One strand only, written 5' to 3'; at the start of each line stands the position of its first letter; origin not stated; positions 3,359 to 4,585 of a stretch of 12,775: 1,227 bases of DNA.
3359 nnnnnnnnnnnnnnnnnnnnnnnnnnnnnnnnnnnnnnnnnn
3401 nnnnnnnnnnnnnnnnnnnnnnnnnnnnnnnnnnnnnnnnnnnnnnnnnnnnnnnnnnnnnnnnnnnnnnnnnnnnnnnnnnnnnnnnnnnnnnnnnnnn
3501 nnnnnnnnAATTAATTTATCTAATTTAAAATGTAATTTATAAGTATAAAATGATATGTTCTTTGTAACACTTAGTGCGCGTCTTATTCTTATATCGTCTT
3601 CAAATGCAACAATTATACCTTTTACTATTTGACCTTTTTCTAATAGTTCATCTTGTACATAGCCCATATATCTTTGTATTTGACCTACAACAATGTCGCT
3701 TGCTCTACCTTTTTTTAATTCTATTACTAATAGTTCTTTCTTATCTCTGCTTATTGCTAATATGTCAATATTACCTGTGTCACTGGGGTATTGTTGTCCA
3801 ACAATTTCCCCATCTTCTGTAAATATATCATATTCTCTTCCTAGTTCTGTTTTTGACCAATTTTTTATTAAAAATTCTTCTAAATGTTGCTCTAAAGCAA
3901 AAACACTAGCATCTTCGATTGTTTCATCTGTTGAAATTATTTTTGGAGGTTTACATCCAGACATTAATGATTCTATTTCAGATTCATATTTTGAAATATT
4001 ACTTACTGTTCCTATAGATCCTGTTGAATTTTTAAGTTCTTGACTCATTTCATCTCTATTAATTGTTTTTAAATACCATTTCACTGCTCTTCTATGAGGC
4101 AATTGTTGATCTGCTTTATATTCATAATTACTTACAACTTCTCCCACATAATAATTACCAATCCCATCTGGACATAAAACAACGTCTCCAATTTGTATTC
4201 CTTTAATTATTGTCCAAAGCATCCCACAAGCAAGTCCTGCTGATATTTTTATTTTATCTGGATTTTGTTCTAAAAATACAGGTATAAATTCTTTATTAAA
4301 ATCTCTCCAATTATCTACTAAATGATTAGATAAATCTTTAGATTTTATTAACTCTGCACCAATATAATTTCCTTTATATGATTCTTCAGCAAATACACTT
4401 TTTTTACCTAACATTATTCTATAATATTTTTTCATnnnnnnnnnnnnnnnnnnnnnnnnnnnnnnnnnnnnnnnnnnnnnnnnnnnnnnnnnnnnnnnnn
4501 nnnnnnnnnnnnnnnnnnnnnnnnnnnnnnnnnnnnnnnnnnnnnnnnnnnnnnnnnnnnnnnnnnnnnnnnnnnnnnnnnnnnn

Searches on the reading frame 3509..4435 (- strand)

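Call 8: search_protein_families(library=pfam, proteins=[window:3509-4435:-], max_evalue=0.01)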
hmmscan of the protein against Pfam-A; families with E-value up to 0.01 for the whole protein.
window:3509-4435:- (309 aa): 2 families
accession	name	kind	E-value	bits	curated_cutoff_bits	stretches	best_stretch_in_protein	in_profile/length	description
PF01939.22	NucS_C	-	9.6e-08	32.5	24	1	204-278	15-86/124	Endonuclease NucS C-terminal domain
PF06250.17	YhcG_C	-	2.3e-06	28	32.5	1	181-302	20-143/157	YhcG PDDEXK nuclease domain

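Call 9: search_protein_families(library=padloc, proteins=[window:3509-4435:-], max_evalue=0.01)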
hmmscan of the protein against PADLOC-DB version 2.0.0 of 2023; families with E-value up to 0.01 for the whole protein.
window:3509-4435:- (309 aa): 18 families
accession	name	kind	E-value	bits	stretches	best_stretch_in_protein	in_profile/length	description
PDLC04799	PDC-S02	-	4.3e-159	526.6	1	1-305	1-305/308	-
PDLC04824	PDC-S02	-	2.2e-154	511.2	1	1-307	1-307/308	-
PDLC04819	PDC-S02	-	1e-21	75.5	1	1-196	1-195/334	-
PDLC04815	PDC-S02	-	5.5e-16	56.8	1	52-165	45-163/346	-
PDLC04806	PDC-S02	-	4.7e-15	53.7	1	12-160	11-160/324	-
PDLC03448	REase_II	-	1.8e-08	31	1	48-174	301-434/857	Type II restriction enzyme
PDLC04916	PDC-S11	-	1.8e-07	28.6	1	199-270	33-102/358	-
PDLC04813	PDC-S02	-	1e-05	23.5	1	181-291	24-135/175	-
PDLC04831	PDC-S02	-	2.2e-05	22.1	1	182-302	194-316/346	-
PDLC04816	PDC-S02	-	2.5e-05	22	1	75-153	66-147/299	-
PDLC04803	PDC-S02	-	3.1e-05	21.8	1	180-290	119-230/269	-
PDLC04915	PDC-S11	-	4.5e-05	20.9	1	202-262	38-100/379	-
PDLC04810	PDC-S02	-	5.1e-05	20.7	1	182-302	207-329/355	-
PDLC04807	PDC-S02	-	0.0002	18.7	1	181-300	201-322/351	-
PDLC04795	PDC-S02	-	0.00021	18.6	1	182-267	207-291/357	-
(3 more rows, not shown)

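Call 10: search_protein_families(library=ncbifam, proteins=[window:3509-4435:-], max_evalue=0.01)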
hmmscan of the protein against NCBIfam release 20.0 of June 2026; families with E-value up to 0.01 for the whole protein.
window:3509-4435:- (309 aa): 2 families
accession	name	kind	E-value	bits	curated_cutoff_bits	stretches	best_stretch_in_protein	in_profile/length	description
NF003270.0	PRK04247.1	equivalog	1.3e-09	37.4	216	1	204-297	143-232/250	endonuclease NucS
NF002876.0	PRK03298.1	equivalog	0.00019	20.9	252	1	199-278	113-188/224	endonuclease NucS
